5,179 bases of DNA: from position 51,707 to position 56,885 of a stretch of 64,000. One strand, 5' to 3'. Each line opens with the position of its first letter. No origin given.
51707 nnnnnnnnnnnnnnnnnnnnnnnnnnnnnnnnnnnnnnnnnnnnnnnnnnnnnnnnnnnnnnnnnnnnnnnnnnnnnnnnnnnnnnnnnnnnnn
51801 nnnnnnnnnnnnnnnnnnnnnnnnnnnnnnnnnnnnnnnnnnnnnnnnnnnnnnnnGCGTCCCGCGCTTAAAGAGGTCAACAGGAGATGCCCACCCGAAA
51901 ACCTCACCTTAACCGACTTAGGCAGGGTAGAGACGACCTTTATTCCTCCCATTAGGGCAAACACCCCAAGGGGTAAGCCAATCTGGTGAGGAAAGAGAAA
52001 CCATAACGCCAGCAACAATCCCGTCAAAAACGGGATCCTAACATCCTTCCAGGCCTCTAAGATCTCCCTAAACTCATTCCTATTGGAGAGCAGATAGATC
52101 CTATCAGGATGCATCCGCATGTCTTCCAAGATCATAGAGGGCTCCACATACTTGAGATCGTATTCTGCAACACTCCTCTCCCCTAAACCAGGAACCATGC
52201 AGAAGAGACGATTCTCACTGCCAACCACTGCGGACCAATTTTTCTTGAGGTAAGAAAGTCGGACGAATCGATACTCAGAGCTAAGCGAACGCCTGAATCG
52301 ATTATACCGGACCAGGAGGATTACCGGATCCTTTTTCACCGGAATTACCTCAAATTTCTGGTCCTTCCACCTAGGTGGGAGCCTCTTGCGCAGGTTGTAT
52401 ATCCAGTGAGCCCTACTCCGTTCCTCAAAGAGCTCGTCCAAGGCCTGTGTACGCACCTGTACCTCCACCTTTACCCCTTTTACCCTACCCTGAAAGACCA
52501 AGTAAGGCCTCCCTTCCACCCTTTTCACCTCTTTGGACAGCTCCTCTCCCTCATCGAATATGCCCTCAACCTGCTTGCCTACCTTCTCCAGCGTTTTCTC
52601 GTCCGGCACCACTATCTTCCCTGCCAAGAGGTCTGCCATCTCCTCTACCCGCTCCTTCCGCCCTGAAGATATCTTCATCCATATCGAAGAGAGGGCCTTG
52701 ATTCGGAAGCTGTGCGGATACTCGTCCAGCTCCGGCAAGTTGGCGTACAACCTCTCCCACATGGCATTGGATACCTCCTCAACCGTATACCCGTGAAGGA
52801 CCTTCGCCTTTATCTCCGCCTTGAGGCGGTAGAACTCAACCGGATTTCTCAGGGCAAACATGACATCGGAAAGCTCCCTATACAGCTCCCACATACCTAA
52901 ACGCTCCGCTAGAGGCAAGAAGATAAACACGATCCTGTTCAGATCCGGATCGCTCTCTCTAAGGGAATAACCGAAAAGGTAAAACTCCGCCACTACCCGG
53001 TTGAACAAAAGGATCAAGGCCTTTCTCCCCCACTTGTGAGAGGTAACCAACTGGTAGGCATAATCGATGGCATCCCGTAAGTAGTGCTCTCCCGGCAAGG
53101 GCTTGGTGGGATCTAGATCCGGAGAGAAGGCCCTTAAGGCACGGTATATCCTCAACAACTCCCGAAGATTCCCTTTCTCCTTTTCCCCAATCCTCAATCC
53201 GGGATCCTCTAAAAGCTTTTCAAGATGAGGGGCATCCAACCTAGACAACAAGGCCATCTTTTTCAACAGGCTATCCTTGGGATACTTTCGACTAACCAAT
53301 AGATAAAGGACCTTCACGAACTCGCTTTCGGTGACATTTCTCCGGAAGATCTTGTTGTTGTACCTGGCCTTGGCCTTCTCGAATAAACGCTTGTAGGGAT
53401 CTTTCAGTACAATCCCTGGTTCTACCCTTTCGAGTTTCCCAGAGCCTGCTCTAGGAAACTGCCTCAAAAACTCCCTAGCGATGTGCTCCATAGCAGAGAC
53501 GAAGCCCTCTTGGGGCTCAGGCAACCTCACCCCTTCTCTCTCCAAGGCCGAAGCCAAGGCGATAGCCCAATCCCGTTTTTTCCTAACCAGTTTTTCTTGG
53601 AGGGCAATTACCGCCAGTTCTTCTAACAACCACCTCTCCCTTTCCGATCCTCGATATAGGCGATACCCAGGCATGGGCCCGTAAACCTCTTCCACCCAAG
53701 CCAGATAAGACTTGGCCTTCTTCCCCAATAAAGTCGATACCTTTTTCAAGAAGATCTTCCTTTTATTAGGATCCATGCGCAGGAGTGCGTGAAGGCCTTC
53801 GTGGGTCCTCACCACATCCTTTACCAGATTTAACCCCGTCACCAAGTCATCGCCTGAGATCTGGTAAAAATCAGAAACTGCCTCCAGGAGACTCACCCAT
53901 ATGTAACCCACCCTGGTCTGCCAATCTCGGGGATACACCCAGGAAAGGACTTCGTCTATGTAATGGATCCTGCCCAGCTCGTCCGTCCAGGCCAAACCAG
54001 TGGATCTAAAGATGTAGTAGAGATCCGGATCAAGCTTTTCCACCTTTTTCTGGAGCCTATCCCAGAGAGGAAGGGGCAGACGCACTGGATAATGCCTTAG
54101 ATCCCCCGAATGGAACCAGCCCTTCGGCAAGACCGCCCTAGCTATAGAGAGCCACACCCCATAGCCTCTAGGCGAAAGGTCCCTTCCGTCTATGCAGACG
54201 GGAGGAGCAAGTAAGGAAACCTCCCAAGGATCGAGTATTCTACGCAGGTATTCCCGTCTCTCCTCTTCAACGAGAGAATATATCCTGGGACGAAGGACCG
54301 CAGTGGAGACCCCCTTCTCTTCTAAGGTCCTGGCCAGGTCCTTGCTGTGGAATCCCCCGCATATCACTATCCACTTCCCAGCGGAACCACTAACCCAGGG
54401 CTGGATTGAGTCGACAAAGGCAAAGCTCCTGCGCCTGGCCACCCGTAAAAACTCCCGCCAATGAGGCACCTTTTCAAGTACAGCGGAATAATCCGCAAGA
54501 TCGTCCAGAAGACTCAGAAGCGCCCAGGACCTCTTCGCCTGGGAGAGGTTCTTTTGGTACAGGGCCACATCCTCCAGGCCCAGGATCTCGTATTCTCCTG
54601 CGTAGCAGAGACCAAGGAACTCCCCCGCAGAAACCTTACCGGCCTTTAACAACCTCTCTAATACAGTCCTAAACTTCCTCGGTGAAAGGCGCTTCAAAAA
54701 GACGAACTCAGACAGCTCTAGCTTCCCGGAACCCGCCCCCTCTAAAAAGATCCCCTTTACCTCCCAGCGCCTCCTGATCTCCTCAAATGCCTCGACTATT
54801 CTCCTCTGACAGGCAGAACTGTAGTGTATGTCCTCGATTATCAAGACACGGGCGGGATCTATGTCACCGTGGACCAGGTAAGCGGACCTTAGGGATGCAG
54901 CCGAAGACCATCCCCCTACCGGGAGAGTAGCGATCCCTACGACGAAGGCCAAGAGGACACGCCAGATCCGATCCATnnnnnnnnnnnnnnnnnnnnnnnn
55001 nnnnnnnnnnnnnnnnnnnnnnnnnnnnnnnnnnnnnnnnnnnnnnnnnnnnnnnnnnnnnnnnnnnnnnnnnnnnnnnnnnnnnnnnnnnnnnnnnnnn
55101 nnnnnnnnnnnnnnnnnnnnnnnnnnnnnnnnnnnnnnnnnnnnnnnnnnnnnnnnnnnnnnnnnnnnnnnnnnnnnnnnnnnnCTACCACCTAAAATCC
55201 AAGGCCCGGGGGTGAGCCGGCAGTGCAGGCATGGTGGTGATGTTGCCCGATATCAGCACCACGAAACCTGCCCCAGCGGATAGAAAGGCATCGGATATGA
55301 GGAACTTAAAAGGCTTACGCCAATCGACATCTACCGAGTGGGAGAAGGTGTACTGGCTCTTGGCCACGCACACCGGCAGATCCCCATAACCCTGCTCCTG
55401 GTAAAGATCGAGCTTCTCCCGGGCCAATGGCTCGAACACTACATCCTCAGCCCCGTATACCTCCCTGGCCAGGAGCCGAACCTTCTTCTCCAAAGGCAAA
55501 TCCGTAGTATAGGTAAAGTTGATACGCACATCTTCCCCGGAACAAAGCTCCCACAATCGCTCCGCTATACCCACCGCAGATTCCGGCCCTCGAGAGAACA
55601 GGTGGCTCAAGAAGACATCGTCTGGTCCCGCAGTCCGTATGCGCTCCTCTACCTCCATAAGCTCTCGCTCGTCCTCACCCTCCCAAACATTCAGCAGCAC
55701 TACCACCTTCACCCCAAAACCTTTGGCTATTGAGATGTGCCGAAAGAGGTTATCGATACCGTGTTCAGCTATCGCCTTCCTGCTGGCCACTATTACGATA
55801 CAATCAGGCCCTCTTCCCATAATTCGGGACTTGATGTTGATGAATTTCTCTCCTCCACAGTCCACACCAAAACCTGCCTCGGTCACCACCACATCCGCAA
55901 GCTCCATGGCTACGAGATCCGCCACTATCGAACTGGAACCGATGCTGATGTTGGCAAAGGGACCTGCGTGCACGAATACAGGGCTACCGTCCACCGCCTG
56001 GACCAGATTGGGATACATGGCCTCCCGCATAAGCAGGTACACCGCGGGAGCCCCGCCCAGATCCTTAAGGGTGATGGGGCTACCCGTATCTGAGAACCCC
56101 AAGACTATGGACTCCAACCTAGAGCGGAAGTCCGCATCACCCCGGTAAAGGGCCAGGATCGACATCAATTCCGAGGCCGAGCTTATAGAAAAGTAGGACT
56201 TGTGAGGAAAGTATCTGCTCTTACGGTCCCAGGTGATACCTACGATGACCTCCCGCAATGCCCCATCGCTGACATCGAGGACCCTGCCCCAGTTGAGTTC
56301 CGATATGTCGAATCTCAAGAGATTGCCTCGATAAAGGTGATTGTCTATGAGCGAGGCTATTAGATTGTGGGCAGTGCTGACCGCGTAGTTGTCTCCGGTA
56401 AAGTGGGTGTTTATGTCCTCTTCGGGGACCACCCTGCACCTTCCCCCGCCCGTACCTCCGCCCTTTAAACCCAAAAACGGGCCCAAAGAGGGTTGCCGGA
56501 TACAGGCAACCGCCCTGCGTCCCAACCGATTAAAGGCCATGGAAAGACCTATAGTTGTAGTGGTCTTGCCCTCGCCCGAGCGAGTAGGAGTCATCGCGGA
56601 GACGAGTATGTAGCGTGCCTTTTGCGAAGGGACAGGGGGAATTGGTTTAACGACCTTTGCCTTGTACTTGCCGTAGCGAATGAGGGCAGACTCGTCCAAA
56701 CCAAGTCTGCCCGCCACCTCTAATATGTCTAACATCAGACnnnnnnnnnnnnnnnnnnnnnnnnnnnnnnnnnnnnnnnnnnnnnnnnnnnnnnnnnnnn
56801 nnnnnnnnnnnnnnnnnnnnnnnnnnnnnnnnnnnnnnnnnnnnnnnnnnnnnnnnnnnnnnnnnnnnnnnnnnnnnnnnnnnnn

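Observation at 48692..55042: Giant 2116-aa fusion protein carrying a RelA/SpoT alarmone-synthetase module, a GHKL ATPase and a P-loop NTPase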

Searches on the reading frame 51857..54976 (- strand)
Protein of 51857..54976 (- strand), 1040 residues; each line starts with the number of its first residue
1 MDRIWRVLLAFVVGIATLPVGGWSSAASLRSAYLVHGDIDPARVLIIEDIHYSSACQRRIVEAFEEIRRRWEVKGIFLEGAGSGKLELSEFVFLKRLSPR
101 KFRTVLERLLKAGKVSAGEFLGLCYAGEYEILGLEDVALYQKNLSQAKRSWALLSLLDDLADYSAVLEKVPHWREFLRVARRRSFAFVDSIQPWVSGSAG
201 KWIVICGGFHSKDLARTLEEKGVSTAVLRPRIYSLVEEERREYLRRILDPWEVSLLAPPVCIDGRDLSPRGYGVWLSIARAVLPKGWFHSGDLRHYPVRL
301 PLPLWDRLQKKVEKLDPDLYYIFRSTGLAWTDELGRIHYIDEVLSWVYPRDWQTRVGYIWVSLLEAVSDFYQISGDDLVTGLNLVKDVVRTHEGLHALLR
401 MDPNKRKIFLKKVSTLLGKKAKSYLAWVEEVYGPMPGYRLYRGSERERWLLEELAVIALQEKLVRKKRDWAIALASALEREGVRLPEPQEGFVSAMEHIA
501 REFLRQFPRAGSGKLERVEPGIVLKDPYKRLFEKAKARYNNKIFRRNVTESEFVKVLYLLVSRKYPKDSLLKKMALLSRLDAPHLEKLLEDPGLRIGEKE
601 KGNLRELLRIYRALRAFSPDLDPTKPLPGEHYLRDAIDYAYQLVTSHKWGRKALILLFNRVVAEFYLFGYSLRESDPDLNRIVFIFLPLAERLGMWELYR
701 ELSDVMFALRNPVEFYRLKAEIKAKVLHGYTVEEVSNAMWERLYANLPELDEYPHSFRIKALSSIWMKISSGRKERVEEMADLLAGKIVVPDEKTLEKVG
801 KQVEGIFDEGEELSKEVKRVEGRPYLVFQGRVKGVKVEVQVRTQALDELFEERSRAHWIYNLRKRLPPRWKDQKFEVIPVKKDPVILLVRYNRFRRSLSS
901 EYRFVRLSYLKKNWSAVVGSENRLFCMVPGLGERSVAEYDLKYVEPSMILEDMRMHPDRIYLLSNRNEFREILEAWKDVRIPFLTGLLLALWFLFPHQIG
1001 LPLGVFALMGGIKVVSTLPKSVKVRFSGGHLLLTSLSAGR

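Call 70: predict_structure(alignment_id=A3)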
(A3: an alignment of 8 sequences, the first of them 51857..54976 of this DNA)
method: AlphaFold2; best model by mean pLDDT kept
length: 1040 residues; sequences in the alignment: 8
mean_pLDDT: 74.8   pTM: 0.61
mean pLDDT of the five models: 74.8, 73.4, 71.6, 70.5, 69.6
residues with pLDDT >= 90: 146; 70-90: 573; 50-70: 207; < 50: 114
segments of 3 or more residues with pLDDT < 50: 1-3, 16-29, 158-161, 288-298, 436-442, 517-521, 671-675, 975-990, 992-1019, 1023-1025, 1027-1040
pLDDT, mean of each block of 10 residues (from residue 1): 57 49 33 77 89 82 88 90 82 74 89 86 88 87 77 56 61 83 89 85 89 89 88 65 61 57 68 74 56 42 68 71 65 61 69 67 75 63 71 78 80 90 85 50 68 89 85 88 87 94 88 55 68 81 64 83 82 90 82 82 87 80 80 88 87 90 68 57 88 84 82 81 72 76 89 85 84 78 86 91 85 83 90 87 87 71 83 75 86 59 86 86 79 68 88 87 71 48 45 44 35 33 47 39
secondary structure, 60 per line:
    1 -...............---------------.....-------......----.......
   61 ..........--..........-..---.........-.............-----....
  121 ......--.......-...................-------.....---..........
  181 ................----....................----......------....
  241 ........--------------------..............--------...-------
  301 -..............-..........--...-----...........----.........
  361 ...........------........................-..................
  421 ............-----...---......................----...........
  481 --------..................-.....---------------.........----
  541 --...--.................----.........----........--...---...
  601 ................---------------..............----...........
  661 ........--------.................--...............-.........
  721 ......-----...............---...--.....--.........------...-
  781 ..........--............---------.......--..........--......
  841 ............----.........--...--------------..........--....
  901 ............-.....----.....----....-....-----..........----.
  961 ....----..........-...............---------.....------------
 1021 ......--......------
elements in order (helices of 4 or more, strands of 3 or more residues): H2-16 E32-36 E44-49 H54-70 E73-82 H89-97 H99-111 H117-125 E129-135 H137-155 H163-167 H171-196 E201-207 H208-220 E225-230 H237-248 H269-282 H302-315 H317-326 E329-331 E337-339 H340-347 H352-371 H378-401 H403-432 H444-465 H470-480 H489-506 H508-512 H528-536 E543-545 H550-564 H569-577 H582-589 H598-616 H632-645 H650-668 H677-693 H696-710 H712-726 H732-746 E755-759 H762-770 E784-790 H793-804 E814-820 E823-832 E835-843 H844-852 H857-865 E885-894 E897-906 H907-912 H914-918 E923-927 H932-935 E937-940 H946-955 E960-964 H969-978 H980-994 H1004-1008 E1021-1026 E1029-1034

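Call 74: fold_search(model_id=the predicted structure, library=pdb)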
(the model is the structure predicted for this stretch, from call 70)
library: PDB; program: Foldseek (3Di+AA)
matches with E <= 10: 269; with E <= 0.001: 24
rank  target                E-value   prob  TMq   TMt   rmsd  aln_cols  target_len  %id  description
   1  6yxa                  4.6e-08  1.00  0.22  0.37  21.7       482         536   16  Structure of the bifunctional Rel enzyme from B. subtilis (released 2020-09-23)
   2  7qpr_B                8.8e-08  1.00  0.22  0.30  11.1       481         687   11  Structure of full length SpoT (released 2023-01-18)
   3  8acu_B                1.1e-07  1.00  0.20  0.50   9.0       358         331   20  Structure of Bacillus subtilis Rel in complex with DarB (released 2023-07-19)
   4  7qpr_C                1.5e-07  1.00  0.21  0.30  11.4       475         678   10  Structure of full length SpoT (released 2023-01-18)
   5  7qpr_A                5.8e-07  1.00  0.21  0.30  11.3       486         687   10  Structure of full length SpoT (released 2023-01-18)
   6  7qpr_D                6.6e-07  1.00  0.22  0.30  11.6       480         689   10  Structure of full length SpoT (released 2023-01-18)
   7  6s2u                  7.8e-07  1.00  0.22  0.58   6.8       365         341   18  Structure of the catalytic domain of T. thermophilus Rel in complex with AMP and ppGpp (released 2020-07-08)
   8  6s2t                  1.1e-06  1.00  0.21  0.51   8.0       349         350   19  Structure of the N-terminal catalytic region of T. thermophilus Rel bound to ppGpp (released 2020-07-08)
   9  24io_B                1.2e-06  1.00  0.18  0.48   9.7       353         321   14  Crystal structure of the RelSeq N-terminal domain from Streptococcus equisimilis in complex with pppGpp (released 2026-03-18)
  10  5xnx_A                1.5e-06  1.00  0.17  0.43  10.2       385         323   15  Crystallographic structure of the enzymatically active N-terminal domain of the Rel protein from Mycobacterium tubercu (released 2017-07-19)
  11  5iqr_8                1.7e-06  1.00  0.20  0.30  14.8       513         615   14  Structure of RelA bound to the 70S ribosome (released 2016-05-04)
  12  7oiw_A                1.8e-06  1.00  0.20  0.52   9.0       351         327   15  Structure of S. aureus Rel catalytic domains in complex with pppGpp (released 2022-06-01)
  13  24io_A                1.8e-06  1.00  0.18  0.45  10.3       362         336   13  Crystal structure of the RelSeq N-terminal domain from Streptococcus equisimilis in complex with pppGpp (released 2026-03-18)
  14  7ohg                  2.1e-06  1.00  0.20  0.49   8.3       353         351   19  Structure of Thermus thermophilus Rel bound to the non-hydrolasable alarmone analogue (released 2022-06-01)
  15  1vj7_A                3.2e-06  1.00  0.18  0.46  10.0       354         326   15  Crystal structure of the bifunctional catalytic fragment of RelSeq, the RelA/SpoT homolog from Streptococcus equisimil (released 2004-05-04)
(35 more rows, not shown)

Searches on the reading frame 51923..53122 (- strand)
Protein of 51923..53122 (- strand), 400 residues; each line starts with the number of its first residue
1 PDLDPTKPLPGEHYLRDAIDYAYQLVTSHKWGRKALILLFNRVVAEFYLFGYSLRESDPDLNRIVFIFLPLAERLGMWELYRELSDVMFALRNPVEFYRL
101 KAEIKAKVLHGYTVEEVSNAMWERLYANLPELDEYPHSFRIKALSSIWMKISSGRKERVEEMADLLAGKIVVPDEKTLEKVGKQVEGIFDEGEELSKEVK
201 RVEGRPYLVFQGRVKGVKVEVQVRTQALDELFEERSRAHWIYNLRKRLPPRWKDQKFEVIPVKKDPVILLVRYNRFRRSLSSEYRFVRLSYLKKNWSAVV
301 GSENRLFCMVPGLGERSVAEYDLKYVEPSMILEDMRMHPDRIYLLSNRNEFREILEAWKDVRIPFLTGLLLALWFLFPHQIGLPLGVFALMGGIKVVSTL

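Call 22: search_protein_families(library=pfam, proteins=[window:51923-53122:-], max_evalue=10)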
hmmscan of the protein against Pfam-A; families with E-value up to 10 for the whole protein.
window:51923-53122:- (400 aa): 2 families
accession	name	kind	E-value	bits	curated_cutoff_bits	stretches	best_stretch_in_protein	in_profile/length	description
PF04607.23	RelA_SpoT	-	2.2e-09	38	27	1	140-244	2-110/113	Region found in RelA / SpoT proteins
PF25612.1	DUF7940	-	0.042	14.9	27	1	359-394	11-50/63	Family of unknown function (DUF7940)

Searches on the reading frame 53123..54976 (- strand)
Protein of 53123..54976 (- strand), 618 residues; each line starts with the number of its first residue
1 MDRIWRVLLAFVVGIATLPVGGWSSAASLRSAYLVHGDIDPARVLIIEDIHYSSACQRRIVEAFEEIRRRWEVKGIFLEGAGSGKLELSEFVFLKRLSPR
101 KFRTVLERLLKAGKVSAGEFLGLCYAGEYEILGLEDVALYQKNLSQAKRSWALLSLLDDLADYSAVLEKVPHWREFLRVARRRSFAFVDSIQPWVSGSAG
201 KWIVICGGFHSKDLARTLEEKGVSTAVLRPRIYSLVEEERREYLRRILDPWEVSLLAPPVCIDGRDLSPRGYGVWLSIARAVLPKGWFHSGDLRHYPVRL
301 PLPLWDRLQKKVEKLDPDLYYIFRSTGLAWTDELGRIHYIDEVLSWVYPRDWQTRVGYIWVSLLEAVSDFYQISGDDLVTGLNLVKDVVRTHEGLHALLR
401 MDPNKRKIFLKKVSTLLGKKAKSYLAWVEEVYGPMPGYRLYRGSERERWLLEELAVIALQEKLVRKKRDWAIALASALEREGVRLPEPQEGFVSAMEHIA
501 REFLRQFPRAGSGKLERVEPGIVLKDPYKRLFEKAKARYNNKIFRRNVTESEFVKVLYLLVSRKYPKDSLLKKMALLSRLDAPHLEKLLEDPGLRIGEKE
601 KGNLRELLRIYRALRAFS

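Call 22: search_protein_families(library=pfam, proteins=[window:53123-54976:-], max_evalue=10)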
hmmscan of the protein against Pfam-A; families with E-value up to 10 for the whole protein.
window:53123-54976:- (618 aa): 1 family
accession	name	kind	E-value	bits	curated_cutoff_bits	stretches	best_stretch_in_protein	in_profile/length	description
PF09106.17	SelB-wing_2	-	0.11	13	22.3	1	82-116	16-49/57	Elongation factor SelB, winged helix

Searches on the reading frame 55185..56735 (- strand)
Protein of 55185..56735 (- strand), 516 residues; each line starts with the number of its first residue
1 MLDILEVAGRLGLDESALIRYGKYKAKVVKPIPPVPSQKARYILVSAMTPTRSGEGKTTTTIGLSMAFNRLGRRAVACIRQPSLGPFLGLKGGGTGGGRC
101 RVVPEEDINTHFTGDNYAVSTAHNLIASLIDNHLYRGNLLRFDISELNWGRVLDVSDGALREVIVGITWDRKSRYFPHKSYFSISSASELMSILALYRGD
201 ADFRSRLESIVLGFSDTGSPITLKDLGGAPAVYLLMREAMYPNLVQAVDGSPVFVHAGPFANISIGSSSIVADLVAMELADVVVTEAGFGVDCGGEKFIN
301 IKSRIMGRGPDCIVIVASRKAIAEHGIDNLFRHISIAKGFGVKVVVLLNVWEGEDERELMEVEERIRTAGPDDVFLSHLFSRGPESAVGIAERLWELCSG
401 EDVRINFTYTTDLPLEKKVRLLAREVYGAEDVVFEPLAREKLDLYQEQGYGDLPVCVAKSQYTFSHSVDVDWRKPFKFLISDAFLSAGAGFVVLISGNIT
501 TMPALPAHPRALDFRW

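Call 9: search_protein_families(library=pfam, proteins=[window:55185-56735:-], max_evalue=0.001)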
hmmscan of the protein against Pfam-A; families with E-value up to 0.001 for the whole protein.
window:55185-56735:- (516 aa): 1 family
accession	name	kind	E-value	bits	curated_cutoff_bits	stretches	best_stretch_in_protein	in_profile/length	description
PF01268.25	FTHFS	-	4.5e-166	553.8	27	1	2-513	13-543/556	Formate--tetrahydrofolate ligase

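Call 37: find_related_loci(query=window:55185-56735:-, collection=genome_contigs, flank=10000)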
Query window:55185-56735:- (516 aa) in genome_contigs; peptide patterns used: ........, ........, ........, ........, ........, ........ (x = any residue, [..] = any of these).
600 stretches matched a pattern (row limit reached: there are more); 580 encode a relative of the query (tblastn E <= 1e-3); the best 80 are kept; 80 distinct loci.
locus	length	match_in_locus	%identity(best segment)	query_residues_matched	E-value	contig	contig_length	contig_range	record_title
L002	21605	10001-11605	43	1-509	7e-131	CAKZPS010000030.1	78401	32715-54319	MAG TPA_asm: uncultured bacterium isolate SRR5214706_bin.38_CONCOCT_v1.1_MAG genome assembly, contig: ERZ1744544.201, wh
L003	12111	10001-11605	43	1-509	3e-130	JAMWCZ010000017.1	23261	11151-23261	MAG: Candidatus Omnitrophota bacterium isolate QZM4_2.bins.330.Tibet NODE_7747_length_23261_cov_1.735627, whole genome s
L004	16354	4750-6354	44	1-509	6e-130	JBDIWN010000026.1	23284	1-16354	MAG: Candidatus Profundicultor thermophilus isolate DG02_2.bins.11.Tibet NODE_933_length_23284_cov_3.943948, whole genom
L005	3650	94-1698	43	1-509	2e-133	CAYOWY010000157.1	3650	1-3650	MAG TPA_asm: uncultured bacterium isolate SRP098346_co1_326 genome assembly, contig: NODE_41148_length_3650_cov_5.151599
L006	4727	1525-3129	44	1-509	1e-130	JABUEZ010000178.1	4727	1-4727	MAG: Candidatus Profundicultor aquiphilus isolate Ch31 NODE_11993_length_4727_cov_2.77391_ID_8710569, whole genome shotg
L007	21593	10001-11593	42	1-514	1e-128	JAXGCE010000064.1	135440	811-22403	MAG: Selenomonadaceae bacterium isolate HCA3 bin22 ctg000089763, whole genome shotgun sequence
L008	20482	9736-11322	42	1-511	2e-128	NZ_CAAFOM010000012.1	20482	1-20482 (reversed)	MAG: uncultured Catenibacterium sp. isolate HGM09799, whole genome shotgun sequence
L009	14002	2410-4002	41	1-511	4e-128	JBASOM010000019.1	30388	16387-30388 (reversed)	MAG: Tepidanaerobacteraceae bacterium isolate MFD13476_ilm_asm_bin3 k127_32001, whole genome shotgun sequence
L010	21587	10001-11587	42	1-511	3e-130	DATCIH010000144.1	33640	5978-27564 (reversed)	MAG TPA_asm: Clostridiaceae bacterium isolate SMAG_U7854 k141_121482, whole genome shotgun sequence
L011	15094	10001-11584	42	1-511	1e-127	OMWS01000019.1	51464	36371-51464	uncultured Veillonellaceae bacterium isolate RUG043 genome assembly, contig: scaffold_698, whole genome shotgun sequence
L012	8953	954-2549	43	4-509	2e-127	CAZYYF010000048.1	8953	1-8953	MAG TPA_asm: uncultured bacterium isolate binchicken_co265_286 genome assembly, contig: NODE_11304_length_8953_cov_4.474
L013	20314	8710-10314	42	1-509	1e-126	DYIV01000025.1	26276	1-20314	MAG TPA_asm: Slackia heliotrinireducens isolate FI88_64_8 Afr_mines_FI88_708_length_26276_cov_3_261966, whole genome sho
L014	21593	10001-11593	43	1-514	1e-126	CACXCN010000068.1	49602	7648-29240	MAG: uncultured Selenomonas sp. isolate RUG11133 genome assembly, contig: RUG11133_asm_68, whole genome shotgun sequence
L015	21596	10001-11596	43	4-509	8e-127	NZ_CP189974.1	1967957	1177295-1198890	Candidatus Caldatribacterium sp. SIUC1 chromosome, complete genome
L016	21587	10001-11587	41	1-511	1e-126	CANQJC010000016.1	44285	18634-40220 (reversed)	MAG: uncultured Clostridia bacterium isolate Lapin-027__bin33 genome assembly, contig: Lapin-027__NODE_600_length_44285_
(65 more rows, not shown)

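Call 88: list_cluster_members(proteins=[window:55185-56735:-, window:35057-36118:-, window:36108-37400:-, window:31147-32220:-, window:47599-48687:-, window:23063-26329:-])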
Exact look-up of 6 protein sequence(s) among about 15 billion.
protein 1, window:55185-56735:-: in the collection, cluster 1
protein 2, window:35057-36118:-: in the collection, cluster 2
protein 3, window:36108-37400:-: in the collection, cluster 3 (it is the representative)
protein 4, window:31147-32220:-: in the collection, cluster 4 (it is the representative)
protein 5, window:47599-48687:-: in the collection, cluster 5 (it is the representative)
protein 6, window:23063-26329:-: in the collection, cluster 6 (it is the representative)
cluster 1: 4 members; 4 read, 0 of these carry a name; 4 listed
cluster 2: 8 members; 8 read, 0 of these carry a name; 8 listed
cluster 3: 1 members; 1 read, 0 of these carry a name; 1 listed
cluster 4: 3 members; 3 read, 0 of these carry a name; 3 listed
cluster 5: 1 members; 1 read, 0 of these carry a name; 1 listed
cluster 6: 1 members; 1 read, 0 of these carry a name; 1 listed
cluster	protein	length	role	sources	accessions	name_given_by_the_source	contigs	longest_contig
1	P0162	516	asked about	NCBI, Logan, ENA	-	-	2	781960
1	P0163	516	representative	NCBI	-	-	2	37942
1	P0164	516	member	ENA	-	-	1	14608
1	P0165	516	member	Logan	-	-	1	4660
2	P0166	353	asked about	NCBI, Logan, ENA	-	-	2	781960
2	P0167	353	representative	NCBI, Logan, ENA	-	-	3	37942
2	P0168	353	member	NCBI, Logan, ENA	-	-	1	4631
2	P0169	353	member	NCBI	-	-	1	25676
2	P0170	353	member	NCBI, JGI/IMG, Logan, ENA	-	-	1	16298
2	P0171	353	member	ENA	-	-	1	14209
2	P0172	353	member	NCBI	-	-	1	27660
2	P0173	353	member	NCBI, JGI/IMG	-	-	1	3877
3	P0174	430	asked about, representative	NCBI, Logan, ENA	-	-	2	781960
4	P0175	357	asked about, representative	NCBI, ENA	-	-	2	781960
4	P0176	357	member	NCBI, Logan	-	-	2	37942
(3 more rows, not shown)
